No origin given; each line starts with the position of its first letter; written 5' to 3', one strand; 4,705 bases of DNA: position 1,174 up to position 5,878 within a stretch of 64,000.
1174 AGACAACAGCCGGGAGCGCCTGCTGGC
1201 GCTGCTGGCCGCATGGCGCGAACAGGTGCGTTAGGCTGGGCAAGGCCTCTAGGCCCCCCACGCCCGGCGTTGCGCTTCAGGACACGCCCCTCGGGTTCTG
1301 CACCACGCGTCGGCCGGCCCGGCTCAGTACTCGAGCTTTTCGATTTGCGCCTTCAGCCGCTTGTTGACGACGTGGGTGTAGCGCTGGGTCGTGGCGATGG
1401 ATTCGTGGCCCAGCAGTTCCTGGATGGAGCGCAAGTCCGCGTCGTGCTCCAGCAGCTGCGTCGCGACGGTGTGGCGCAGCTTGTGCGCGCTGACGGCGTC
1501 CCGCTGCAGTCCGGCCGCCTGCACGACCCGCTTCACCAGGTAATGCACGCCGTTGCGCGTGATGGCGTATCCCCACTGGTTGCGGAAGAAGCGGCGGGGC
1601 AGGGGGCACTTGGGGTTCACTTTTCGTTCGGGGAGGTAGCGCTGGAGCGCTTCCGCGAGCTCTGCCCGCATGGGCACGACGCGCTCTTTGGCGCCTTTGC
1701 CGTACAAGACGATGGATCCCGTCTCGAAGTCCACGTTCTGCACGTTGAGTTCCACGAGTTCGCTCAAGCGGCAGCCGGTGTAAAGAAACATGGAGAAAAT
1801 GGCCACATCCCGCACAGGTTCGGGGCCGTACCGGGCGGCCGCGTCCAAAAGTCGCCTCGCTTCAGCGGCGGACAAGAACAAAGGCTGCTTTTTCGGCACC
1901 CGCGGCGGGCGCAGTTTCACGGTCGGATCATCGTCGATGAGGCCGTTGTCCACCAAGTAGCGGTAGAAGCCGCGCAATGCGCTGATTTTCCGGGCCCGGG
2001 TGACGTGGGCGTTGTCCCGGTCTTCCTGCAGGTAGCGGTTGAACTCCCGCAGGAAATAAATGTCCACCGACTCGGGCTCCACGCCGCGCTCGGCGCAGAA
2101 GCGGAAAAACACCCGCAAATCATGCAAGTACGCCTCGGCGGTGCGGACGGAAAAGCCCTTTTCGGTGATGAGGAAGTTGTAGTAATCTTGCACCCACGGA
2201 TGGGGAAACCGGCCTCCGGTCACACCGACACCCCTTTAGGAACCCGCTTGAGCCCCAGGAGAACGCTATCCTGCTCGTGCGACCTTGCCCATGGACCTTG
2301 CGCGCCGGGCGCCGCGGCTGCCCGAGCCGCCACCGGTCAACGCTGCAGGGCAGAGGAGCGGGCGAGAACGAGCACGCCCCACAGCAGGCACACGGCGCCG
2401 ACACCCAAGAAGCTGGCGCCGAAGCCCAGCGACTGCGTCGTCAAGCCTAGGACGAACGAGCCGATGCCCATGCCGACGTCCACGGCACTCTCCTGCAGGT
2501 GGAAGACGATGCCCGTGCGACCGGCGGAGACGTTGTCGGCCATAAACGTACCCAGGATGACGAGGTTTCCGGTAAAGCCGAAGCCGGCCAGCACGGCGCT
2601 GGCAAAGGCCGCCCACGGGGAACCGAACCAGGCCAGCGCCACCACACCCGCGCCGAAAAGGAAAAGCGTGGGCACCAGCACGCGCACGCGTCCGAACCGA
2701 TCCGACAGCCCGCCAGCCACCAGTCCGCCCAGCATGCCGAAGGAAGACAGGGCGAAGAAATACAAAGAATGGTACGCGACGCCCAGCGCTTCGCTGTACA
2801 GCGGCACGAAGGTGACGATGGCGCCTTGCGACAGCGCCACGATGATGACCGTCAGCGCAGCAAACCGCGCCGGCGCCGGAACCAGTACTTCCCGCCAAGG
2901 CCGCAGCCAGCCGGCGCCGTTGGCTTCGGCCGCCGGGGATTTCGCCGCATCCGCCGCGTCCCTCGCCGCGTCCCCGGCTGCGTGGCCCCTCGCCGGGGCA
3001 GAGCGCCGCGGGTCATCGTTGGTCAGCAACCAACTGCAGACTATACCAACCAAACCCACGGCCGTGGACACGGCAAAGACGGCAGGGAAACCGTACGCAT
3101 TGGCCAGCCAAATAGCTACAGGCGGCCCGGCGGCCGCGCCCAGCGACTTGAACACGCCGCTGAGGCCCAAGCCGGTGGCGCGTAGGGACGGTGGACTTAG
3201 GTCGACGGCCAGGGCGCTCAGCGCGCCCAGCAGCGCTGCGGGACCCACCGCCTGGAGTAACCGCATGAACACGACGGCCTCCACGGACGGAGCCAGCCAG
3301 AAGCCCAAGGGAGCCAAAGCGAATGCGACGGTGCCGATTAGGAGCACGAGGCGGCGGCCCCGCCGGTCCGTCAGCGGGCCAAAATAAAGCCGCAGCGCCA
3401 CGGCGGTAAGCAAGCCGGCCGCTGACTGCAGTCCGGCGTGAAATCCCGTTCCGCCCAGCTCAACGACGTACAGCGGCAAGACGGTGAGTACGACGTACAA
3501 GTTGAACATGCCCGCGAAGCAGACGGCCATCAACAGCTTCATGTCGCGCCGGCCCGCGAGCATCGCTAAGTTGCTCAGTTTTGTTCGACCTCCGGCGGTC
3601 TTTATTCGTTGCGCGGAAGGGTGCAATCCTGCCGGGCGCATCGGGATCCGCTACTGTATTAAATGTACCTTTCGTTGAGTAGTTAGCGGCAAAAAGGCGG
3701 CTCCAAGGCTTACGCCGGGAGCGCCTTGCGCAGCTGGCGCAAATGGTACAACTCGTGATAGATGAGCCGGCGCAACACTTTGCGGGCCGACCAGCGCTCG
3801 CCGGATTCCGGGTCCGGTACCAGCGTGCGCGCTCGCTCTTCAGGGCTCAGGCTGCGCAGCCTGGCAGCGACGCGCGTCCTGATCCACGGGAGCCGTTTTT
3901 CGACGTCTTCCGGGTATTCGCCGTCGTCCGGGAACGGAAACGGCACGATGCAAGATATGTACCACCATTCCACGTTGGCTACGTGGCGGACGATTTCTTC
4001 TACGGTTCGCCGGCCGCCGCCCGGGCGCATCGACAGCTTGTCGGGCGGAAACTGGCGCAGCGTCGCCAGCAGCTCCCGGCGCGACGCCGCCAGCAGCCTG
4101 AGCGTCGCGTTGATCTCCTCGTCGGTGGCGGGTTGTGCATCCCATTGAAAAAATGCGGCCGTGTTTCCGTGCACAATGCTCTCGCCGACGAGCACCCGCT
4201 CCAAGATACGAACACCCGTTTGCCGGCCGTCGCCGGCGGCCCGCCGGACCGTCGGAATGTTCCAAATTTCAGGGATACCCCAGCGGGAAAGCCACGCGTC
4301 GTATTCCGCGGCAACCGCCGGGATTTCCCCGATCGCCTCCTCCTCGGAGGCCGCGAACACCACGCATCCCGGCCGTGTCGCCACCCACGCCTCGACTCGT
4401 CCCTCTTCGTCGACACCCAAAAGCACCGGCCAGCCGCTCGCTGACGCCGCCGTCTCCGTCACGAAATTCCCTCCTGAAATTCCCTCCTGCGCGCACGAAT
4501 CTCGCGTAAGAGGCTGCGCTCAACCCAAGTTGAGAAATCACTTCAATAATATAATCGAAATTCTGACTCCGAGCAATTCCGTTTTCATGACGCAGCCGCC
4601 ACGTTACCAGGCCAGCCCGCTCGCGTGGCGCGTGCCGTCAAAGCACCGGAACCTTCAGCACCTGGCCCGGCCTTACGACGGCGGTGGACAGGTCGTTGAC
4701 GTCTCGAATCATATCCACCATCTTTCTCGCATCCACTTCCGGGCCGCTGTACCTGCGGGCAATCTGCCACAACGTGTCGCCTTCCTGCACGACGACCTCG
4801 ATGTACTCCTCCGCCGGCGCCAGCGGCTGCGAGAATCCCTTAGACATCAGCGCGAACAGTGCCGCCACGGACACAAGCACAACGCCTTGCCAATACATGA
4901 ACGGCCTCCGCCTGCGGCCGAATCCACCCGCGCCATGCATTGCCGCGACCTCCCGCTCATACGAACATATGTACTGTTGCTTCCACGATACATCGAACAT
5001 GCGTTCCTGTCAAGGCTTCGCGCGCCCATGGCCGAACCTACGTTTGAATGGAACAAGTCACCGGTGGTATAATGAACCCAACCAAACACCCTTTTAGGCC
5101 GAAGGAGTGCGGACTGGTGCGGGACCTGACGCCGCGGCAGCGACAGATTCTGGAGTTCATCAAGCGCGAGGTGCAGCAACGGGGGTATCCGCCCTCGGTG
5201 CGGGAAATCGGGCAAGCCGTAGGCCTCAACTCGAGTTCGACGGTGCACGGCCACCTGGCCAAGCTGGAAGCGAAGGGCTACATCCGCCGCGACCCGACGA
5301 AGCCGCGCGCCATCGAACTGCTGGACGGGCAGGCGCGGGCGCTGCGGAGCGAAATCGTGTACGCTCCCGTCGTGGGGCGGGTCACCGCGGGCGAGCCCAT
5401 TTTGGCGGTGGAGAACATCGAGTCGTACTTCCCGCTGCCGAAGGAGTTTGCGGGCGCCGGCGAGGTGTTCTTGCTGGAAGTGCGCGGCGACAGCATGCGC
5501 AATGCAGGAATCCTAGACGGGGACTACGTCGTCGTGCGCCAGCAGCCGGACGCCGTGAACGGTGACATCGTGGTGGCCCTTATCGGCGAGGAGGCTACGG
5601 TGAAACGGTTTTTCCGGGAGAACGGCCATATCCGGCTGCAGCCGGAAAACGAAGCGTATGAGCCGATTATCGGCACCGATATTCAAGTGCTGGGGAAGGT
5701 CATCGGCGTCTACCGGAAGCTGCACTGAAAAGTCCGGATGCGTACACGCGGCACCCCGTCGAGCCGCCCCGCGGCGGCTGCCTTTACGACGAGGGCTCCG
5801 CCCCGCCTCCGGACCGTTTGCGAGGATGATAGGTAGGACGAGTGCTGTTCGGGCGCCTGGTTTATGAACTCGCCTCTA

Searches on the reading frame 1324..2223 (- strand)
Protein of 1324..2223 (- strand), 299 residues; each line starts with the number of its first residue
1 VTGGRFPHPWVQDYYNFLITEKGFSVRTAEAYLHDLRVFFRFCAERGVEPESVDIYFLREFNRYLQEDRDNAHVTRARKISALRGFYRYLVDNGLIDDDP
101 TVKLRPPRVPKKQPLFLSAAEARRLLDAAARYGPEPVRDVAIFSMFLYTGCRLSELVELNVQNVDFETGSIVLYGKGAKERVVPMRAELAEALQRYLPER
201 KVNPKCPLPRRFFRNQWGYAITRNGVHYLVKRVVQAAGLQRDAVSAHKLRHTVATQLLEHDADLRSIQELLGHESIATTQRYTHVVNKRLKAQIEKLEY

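Call 30: search_protein_families(library=pfam, proteins=[window:1324-2223:-], max_evalue=0.00001)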
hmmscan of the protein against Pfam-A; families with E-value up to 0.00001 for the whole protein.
window:1324-2223:- (299 aa): 4 families
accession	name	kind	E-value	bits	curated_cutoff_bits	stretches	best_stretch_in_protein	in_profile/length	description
PF00589.27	Phage_integrase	-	1.1e-40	139.7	27.1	1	116-286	2-169/172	Phage integrase family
PF02899.23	Phage_int_SAM_1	-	7e-15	55.5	22.3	1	11-93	1-82/83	Phage integrase, N-terminal SAM-like domain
PF13102.12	Phage_int_SAM_5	-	5.2e-09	36.8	22.3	1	20-102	11-96/98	Phage integrase SAM-like domain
PF13495.12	Phage_int_SAM_4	-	5.3e-07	30.4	27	1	20-93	10-81/85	Phage integrase, N-terminal SAM-like domain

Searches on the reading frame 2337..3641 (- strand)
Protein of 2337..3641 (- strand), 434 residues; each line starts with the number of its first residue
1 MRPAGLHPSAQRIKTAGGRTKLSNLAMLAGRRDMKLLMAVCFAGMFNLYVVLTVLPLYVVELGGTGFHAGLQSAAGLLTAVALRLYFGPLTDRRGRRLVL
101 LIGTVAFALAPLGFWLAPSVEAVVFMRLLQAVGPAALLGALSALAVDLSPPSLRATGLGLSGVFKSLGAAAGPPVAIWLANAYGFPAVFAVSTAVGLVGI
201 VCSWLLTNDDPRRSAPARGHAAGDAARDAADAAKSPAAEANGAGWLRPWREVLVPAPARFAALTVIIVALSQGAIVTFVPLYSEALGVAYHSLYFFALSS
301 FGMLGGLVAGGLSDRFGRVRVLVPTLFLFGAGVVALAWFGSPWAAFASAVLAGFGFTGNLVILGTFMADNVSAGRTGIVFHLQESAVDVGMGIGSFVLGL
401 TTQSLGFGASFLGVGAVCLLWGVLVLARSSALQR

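Call 30: search_protein_families(library=pfam, proteins=[window:2337-3641:-], max_evalue=0.00001)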
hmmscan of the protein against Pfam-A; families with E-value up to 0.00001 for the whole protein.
window:2337-3641:- (434 aa): 2 families
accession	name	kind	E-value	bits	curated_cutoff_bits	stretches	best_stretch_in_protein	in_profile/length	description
PF07690.21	MFS_1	-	2.9e-54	184.7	33.4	2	38-379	2-331/347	Major Facilitator Superfamily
PF00083.30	Sugar_tr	-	7e-06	25.6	22.3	0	85-205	64-190/452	Sugar (and other) transporter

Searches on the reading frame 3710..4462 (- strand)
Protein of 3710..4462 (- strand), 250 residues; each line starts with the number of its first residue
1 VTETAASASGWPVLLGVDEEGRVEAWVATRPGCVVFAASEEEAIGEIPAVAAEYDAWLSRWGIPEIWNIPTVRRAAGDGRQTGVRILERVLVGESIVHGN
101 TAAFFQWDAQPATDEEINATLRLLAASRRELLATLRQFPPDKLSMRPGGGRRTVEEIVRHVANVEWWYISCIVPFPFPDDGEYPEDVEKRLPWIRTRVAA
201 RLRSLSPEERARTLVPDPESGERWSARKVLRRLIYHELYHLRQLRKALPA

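Call 30: search_protein_families(library=pfam, proteins=[window:3710-4462:-], max_evalue=0.00001)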
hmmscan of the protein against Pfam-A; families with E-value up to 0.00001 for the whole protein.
window:3710-4462:- (250 aa): 3 families
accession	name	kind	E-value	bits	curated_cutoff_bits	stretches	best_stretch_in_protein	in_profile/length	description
PF12867.12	DinB_2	-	2.3e-16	60.8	24.8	1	124-244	2-128/128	DinB superfamily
PF05163.17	DinB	-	6e-06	26.7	23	0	121-241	9-135/165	DinB family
PF04978.18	MST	-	6.9e-06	27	27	0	122-172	4-54/149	Mycothiol-S-transferase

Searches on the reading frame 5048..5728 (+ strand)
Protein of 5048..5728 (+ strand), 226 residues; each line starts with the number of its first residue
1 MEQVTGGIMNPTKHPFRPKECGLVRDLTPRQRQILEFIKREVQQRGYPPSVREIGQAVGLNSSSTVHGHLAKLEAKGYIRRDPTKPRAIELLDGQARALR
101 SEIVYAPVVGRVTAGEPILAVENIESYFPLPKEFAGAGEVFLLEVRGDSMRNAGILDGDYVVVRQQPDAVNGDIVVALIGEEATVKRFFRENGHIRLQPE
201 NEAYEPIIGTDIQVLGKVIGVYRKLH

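Call 30: search_protein_families(library=pfam, proteins=[window:5048-5728:+], max_evalue=0.00001)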
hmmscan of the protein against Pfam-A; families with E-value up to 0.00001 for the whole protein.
window:5048-5728:+ (226 aa): 3 families
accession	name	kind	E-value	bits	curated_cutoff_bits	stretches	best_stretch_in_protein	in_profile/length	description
PF00717.28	Peptidase_S24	-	8.1e-37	125.9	23.3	1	107-219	1-116/116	Peptidase S24-like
PF01726.22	LexA_DNA_bind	-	1.4e-29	102.1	23.7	1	25-88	2-65/65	LexA DNA binding domain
PF12802.13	MarR_2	-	1.5e-07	31.9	27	1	26-83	2-56/61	MarR family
